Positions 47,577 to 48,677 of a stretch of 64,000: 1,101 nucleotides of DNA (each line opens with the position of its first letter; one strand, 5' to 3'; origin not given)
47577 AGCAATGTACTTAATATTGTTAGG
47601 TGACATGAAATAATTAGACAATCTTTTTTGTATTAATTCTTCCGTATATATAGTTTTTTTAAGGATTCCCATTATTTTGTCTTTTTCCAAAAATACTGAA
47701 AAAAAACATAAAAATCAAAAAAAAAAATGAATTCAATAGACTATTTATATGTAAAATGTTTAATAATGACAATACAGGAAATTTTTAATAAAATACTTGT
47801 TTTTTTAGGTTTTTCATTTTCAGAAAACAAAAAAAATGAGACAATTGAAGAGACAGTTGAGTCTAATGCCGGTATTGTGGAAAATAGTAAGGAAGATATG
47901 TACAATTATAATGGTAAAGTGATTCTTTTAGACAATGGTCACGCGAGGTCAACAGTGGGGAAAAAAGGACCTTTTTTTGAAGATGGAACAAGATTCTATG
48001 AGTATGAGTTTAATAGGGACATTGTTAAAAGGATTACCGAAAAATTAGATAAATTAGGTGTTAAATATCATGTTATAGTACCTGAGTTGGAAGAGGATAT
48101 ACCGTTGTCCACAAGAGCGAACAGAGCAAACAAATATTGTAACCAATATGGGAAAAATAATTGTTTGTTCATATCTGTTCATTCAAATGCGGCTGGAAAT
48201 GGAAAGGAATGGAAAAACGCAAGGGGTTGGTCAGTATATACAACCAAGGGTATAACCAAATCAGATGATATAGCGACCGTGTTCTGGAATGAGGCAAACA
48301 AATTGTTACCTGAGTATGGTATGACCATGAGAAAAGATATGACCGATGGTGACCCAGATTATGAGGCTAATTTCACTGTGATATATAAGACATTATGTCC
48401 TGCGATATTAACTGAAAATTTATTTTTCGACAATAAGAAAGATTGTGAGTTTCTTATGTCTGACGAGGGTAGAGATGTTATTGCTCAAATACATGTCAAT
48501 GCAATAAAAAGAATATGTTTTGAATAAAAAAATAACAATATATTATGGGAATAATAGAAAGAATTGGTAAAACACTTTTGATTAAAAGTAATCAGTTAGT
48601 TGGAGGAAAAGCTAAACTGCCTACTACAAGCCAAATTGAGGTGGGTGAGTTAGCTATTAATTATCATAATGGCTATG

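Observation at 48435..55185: Tailspike cassette flanked by imperfect 62-nt direct repeats derived from the endolysin 3' end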

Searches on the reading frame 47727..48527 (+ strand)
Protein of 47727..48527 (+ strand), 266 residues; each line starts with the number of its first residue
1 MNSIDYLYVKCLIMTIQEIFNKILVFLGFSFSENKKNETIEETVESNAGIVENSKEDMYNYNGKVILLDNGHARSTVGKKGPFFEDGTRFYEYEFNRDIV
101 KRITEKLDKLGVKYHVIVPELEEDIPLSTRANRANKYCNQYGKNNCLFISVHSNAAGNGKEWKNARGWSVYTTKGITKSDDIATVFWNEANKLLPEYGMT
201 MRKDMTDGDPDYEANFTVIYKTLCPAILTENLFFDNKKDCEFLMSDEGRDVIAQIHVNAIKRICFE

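Call 6: search_protein_families(library=pfam, proteins=[window:47727-48527:+], max_evalue=0.01)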
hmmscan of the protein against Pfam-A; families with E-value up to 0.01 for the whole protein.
window:47727-48527:+ (266 aa): 1 family
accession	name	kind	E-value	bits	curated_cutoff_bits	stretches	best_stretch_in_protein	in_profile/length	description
PF01520.23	Amidase_3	-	5.4e-22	79.1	27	1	66-261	1-173/174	N-acetylmuramoyl-L-alanine amidase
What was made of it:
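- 47727..48527 (+): Endolysin gene (N-acetylmuramoyl-L-alanine amidase, Amidase_3). It is intact and ends with the family's usual ...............*. Pfam PF01520, E 5e-22 (call 6).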

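Call 8: find_related_loci(query=window:47727-48527:+, collection=viral_contigs, flank=10000)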
Query window:47727-48527:+ (266 aa) in viral_contigs; peptide patterns used: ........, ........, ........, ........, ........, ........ (x = any residue, [..] = any of these).
4 stretches matched a pattern, but none encodes a relative of the query by tblastn (E <= 1e-3).
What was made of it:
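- Tried and rejected: IMG/VR with the single endolysin protein found nothing (call 8).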

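Call 9: search_dna_similar(query=window:47727-48527:+, collection=phages, mode=protein, max_rows=20)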
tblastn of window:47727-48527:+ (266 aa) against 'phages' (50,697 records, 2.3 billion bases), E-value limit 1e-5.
Records with a match: 131; places in all: 131; records where one place covers at least 80% of the query: 0.
Best place of each record, by identity: <60% 131.
By first word of the organism name: Bacillus 30; Porphyromonas 18; Prevotella 15; Cellulophaga 14; Maribacter 9; Phage 8; Geobacillus 8; Bacteriophage 6; Bacteroides 6; Flavobacterium 5; and 8 more.
By host as written in the record: Prevotella sp. 15; - 10; Bacillus subtilis 10; Maribacter forsetii DSM18668 8; Homo sapiens 6; Flavobacterium sp. LMO8 5; Geobacillus thermodenitrificans 5; Bacillus pumilus 5; and 48 more.
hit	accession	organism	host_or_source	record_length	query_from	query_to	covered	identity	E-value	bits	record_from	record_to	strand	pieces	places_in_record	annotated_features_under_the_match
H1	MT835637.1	Bacteriophage sp.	human fecal samples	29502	60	262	76%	49.3%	8e-58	204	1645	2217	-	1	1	record has no annotation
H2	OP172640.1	Alistipes phage AS73P1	Alistipes shahii DA73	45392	65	263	75%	49.2%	5e-56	199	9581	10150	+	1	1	hypothetical protein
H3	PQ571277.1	Bacteroides phage BS-TP4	Bacteroides salyersiae BG8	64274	66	262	74%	49.2%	1e-52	189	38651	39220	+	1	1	endolysin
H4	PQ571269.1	Bacteroides phage BKO1-TP3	Bacteroides koreensis HM3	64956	66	260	73%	49.7%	1e-52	189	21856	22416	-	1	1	endolysin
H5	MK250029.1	Prevotella phage Lak-C1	Prevotella sp.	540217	65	262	74%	48.8%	2e-51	186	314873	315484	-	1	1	record has no annotation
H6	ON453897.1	Bacteroides phage Versailles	Bacteroides caecimuris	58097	66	260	73%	49.2%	3e-51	185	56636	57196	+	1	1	endolysin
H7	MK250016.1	Prevotella phage Lak-A1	Prevotella sp.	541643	65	262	74%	46.8%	4e-48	176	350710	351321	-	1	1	record has no annotation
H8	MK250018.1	Prevotella phage Lak-A1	Prevotella sp.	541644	65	262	74%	46.8%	4e-48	176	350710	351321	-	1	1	record has no annotation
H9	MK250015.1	Prevotella phage Lak-A1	Prevotella sp.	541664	65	262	74%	46.8%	4e-48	176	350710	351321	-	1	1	record has no annotation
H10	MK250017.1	Prevotella phage Lak-A1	Prevotella sp.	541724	65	262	74%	46.8%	4e-48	176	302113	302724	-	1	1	record has no annotation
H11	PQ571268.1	Bacteroides phage BKO1-TP1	Bacteroides koreensis HM3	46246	66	252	70%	49.2%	2e-49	180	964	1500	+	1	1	endolysin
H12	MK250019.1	Prevotella phage Lak-A2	Prevotella sp.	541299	65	262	74%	46.3%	8e-48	175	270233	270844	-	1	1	record has no annotation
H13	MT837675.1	Bacteriophage sp.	human fecal samples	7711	66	260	73%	46.7%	5e-47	172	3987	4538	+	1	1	record has no annotation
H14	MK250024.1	Prevotella phage Lak-B5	Prevotella sp.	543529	65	262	74%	45.9%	6e-48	176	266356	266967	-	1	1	record has no annotation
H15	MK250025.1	Prevotella phage Lak-B6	Prevotella sp.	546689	65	262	74%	45.9%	6e-48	176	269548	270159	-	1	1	record has no annotation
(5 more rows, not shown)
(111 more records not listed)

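Call 10: find_encoding_contigs(protein=window:47727-48527:+, flank=10000, max_places=10)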
Protein window:47727-48527:+ (266 aa): 3 contigs read that carry it; 1 place shown.
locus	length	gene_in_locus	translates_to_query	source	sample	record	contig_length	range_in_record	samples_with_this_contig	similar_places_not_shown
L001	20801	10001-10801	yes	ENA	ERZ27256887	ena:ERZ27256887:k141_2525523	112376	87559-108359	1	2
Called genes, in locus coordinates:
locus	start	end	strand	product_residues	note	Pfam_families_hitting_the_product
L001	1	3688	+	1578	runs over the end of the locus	PF13004:BACON (weak)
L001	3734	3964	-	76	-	-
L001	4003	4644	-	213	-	-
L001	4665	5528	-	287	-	-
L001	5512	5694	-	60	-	-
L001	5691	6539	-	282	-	-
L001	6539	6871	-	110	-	-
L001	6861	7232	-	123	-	PF14216:DUF4326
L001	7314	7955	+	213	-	-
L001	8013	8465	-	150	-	-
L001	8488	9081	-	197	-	PF06941:NT5C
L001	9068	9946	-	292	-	-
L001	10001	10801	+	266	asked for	PF01520:Amidase_3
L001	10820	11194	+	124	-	-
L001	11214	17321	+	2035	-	PF13287:Fn3_assoc (faint), PF13290:CHB_HEX_C_1 (weak), PF02837:Glyco_hydro_2_N (weak), PF00703:Glyco_hydro_2, PF02836:Glyco_hydro_2_C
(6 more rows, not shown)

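Call 12: find_homologous_proteins(query=window:47727-48527:+, max_evalue=1e-10)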
Query window:47727-48527:+ (266 aa): 857 proteins with E <= 1e-10 among 1135 candidates; the best 120 are listed.
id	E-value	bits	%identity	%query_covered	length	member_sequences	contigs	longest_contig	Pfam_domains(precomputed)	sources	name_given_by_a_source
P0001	1.3e-138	479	90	87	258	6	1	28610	PF01520.24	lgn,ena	-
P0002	3.8e-117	408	76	88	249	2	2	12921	PF01520.24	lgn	-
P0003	8.7e-109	381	79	76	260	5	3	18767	PF01520.24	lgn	-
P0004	3.2e-108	379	66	93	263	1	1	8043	PF01520.24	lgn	-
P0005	1.2e-107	377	75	80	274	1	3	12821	PF01520.24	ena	-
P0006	1.9e-105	370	75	79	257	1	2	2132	PF01520.24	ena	-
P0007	3.5e-103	362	66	91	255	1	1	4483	PF01520.24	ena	-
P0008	3.9e-103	362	66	91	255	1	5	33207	PF01520.24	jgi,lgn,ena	-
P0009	6.0e-103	362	65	91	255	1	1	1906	PF01520.24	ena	-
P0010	7.6e-103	361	64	94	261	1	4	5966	PF01520.24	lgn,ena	-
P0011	1.1e-102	361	65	91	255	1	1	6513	PF01520.24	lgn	-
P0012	1.1e-102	361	64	91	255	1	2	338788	PF01520.24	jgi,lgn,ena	-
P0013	1.7e-102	360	72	78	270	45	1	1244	PF01520.24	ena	-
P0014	3.8e-102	359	67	89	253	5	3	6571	PF01520.24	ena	-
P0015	3.9e-102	359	69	84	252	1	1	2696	PF01520.24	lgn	-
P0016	4.6e-102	359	69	84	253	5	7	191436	PF01520.24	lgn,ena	-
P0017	5.0e-102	359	65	91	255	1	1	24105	PF01520.24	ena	-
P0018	6.6e-102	358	67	89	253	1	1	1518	PF01520.24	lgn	-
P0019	7.4e-102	358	66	89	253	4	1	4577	PF01520.24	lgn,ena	-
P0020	7.7e-102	358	63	91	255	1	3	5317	PF01520.24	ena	-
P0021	9.4e-102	358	64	91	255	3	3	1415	PF01520.24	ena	-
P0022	9.6e-102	358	72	78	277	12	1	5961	PF01520.24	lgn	-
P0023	1.4e-101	357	67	85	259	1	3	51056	PF01520.24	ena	-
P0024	1.6e-101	357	73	77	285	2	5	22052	PF01520.24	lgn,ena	-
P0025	1.7e-101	357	74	77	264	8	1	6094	PF01520.24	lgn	-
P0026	2.0e-101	357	72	77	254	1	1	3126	PF01520.24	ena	-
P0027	2.8e-101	356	63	91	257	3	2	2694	PF01520.24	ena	-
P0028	3.0e-101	356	73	77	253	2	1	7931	PF01520.24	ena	-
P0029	3.3e-101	356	66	89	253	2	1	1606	PF01520.24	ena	-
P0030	3.3e-101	356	66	89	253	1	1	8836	PF01520.24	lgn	-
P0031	4.9e-101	355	73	77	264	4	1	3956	PF01520.24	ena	-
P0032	5.3e-101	355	67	89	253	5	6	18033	PF01520.24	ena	-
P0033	5.6e-101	355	71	78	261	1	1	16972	PF01520.24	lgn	-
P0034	5.7e-101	355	74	77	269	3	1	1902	PF01520.24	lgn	-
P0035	6.2e-101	355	66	87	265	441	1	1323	PF01520.24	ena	-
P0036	9.5e-101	354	63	92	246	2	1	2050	PF01520.24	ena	-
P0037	1.6e-100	354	73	77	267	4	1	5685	PF01520.24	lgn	-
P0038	4.0e-100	352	69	86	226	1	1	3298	PF01520.24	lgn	-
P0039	4.6e-100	352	72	78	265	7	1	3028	PF01520.24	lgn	-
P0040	6.8e-100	352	61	93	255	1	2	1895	PF01520.24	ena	-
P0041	8.0e-100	351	73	77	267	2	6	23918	PF01520.24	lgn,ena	-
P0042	1.7e-99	350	71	77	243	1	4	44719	PF01520.24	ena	-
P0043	7.3e-99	348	64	94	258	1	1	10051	PF01520.24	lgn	-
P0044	1.2e-98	348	66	87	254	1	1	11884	PF01520.24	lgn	-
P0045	1.8e-98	347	61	93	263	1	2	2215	PF01520.24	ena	-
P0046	7.0e-98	345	59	94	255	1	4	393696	PF01520.24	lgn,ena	-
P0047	8.8e-98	345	71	77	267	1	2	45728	PF01520.24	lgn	-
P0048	1.8e-97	344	66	84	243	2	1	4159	PF01520.24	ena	-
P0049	2.3e-97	343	74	76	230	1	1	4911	PF01520.24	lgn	-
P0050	2.9e-97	343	66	83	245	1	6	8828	PF01520.24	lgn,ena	-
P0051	3.0e-97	343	61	94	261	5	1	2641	PF01520.24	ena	-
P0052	5.2e-97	342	60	94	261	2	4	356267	PF01520.24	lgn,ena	-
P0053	6.6e-97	342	61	94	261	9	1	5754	PF01520.24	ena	-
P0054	6.8e-97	342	64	89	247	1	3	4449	PF01520.24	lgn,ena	-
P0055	1.9e-96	340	60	94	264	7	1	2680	PF01520.24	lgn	-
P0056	2.3e-96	340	69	76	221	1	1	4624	PF01520.24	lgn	-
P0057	2.4e-96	340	61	89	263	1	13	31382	PF01520.24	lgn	-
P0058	4.2e-96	339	61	94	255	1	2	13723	PF01520.24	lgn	-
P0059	4.3e-96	339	61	94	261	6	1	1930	PF01520.24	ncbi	-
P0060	4.4e-96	339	64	91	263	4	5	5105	PF01520.24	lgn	-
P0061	1.2e-95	338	61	94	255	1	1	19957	PF01520.24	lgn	-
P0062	1.7e-95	337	71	75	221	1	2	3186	PF01520.24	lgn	-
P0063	4.2e-95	336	71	77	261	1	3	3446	PF01520.24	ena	-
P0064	5.8e-95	336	67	77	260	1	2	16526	PF01520.24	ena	-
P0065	1.1e-94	335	69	76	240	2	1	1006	PF01520.24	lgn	-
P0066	1.2e-94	335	69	77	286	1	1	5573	PF01520.24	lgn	-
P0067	1.4e-94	334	70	75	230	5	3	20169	PF01520.24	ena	-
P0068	2.3e-94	334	69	76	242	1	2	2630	PF01520.24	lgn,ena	-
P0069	3.3e-94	333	70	75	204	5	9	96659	PF01520.24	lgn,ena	-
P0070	4.5e-94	333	69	76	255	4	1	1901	PF01520.24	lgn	-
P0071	5.3e-94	332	68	77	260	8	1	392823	PF01520.24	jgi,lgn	jgi:N-acetylmuramoyl-L-alanine amidase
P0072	1.7e-93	331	70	75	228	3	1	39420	PF01520.24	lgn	-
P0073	2.2e-93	330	59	95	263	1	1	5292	PF01520.24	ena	-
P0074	3.2e-93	330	70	75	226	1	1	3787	PF01520.24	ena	-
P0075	3.2e-93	330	68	77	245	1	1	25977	PF01520.24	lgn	-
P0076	4.2e-93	329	58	94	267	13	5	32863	PF01520.24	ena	-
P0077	4.3e-93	329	67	77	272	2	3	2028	PF01520.24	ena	-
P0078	5.6e-93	329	73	75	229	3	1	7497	PF01520.24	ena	-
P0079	6.7e-93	329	71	75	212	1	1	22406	PF01520.24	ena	-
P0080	9.1e-93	328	70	75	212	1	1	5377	PF01520.24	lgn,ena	-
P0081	9.2e-93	328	70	75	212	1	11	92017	PF01520.24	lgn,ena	-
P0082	9.3e-93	328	70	75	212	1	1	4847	PF01520.24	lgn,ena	-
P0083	1.1e-92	328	70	77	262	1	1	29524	PF01520.24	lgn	-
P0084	1.2e-92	328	70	75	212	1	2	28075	PF01520.24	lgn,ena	-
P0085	1.3e-92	328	70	75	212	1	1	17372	PF01520.24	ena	-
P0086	1.3e-92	328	70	75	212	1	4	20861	PF01520.24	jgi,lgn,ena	jgi:N-acetylmuramoyl-L-alanine amidase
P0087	1.3e-92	328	70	75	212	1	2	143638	PF01520.24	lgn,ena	-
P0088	1.6e-92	328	69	74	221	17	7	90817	PF01520.24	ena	-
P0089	1.7e-92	327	59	94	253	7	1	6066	PF01520.24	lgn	-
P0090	4.1e-92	326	70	74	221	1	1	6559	PF01520.24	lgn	-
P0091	5.0e-92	326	70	75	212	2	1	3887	PF01520.24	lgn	-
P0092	5.4e-92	326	55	94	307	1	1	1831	PF01520.24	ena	-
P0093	5.6e-92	326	69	75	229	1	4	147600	PF01520.24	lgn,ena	-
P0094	6.1e-92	326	68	75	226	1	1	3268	PF01520.24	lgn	-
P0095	6.6e-92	326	68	74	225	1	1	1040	PF01520.24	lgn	-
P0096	6.7e-92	326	70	75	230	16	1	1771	PF01520.24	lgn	-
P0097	1.0e-91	325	69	74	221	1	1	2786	PF01520.24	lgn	-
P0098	1.1e-91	325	63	86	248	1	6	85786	PF01520.24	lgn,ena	-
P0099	1.4e-91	324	68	76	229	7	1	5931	PF01520.24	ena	-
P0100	1.5e-91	324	69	75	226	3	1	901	PF01520.24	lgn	-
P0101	1.7e-91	324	59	94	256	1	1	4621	PF01520.24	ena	-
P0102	1.7e-91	324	66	76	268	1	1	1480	PF01520.24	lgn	-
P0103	2.9e-91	323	68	74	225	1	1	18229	PF01520.24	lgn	-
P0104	3.9e-91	323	69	74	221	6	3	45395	PF01520.24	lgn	-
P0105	6.5e-91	322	68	76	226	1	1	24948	PF01520.24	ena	-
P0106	7.2e-91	322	69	75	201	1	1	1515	PF01520.24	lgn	-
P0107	7.6e-91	322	61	85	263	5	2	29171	PF01520.24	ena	-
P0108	8.3e-91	322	67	74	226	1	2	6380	PF01520.24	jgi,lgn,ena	-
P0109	1.3e-90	321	67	74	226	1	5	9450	PF01520.24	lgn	-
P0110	1.4e-90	321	69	74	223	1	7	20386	PF01520.24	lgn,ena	-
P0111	2.0e-90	321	67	75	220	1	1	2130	PF01520.24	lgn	-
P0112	2.1e-90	321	69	77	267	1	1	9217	PF01520.24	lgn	-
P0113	2.5e-90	320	70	77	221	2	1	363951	PF01520.24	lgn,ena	-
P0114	4.4e-90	320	66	74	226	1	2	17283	PF01520.24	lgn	-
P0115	4.5e-90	319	66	74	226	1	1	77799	PF01520.24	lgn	-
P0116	4.8e-90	319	67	76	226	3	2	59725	PF01520.24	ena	-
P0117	5.6e-90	319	55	94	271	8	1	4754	PF01520.24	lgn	-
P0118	6.3e-90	319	68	75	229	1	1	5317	PF01520.24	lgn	-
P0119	6.4e-90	319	58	94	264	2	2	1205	PF01520.24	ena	-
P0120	7.2e-90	319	68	75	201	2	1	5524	PF01520.24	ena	-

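Call 15: find_encoding_contigs(protein=P0001, flank=10000, max_places=4)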
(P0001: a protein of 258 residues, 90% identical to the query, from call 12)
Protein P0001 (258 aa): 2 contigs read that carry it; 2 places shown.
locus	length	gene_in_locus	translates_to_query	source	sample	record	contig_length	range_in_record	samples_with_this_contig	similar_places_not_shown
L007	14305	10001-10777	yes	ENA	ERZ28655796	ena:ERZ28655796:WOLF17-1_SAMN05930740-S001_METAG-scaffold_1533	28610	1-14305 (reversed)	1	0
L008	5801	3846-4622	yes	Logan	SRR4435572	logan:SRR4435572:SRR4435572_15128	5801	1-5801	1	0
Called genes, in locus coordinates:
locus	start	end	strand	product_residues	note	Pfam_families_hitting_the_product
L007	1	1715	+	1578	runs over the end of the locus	PF13004:BACON (weak)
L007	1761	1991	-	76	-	-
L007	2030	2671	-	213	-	-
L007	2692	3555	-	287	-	-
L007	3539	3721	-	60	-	-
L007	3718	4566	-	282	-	-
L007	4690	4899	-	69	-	-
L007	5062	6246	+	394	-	PF12323:HTH_OrfB_IS605, PF01385:OrfB_IS605, PF07282:Cas12f1-like_TNB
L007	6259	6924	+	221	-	-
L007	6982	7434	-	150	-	-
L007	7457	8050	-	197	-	PF06941:NT5C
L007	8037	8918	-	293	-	-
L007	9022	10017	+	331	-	-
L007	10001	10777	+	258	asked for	PF01520:Amidase_3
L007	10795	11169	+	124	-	-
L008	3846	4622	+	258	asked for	PF01520:Amidase_3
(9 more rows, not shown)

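Call 16: find_encoding_contigs(protein=P0002, flank=10000, max_places=4)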
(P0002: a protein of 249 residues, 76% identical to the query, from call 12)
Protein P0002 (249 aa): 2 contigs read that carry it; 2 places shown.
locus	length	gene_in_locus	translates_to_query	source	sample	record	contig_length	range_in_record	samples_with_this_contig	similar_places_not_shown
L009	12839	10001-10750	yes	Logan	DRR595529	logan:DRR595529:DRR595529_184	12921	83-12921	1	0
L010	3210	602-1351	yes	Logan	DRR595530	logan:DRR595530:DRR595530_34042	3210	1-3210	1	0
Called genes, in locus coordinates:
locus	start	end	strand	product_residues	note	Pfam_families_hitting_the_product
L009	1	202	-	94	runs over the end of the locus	?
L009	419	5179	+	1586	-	PF13004:BACON (weak)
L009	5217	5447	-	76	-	-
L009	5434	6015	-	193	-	-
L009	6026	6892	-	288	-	-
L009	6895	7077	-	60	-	-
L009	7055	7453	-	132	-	PF14216:DUF4326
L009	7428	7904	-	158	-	PF01661:Macro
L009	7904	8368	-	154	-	-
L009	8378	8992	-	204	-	PF06941:NT5C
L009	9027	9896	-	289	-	-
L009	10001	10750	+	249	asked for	PF01520:Amidase_3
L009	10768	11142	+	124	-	-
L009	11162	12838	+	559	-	?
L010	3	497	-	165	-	?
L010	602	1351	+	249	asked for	PF01520:Amidase_3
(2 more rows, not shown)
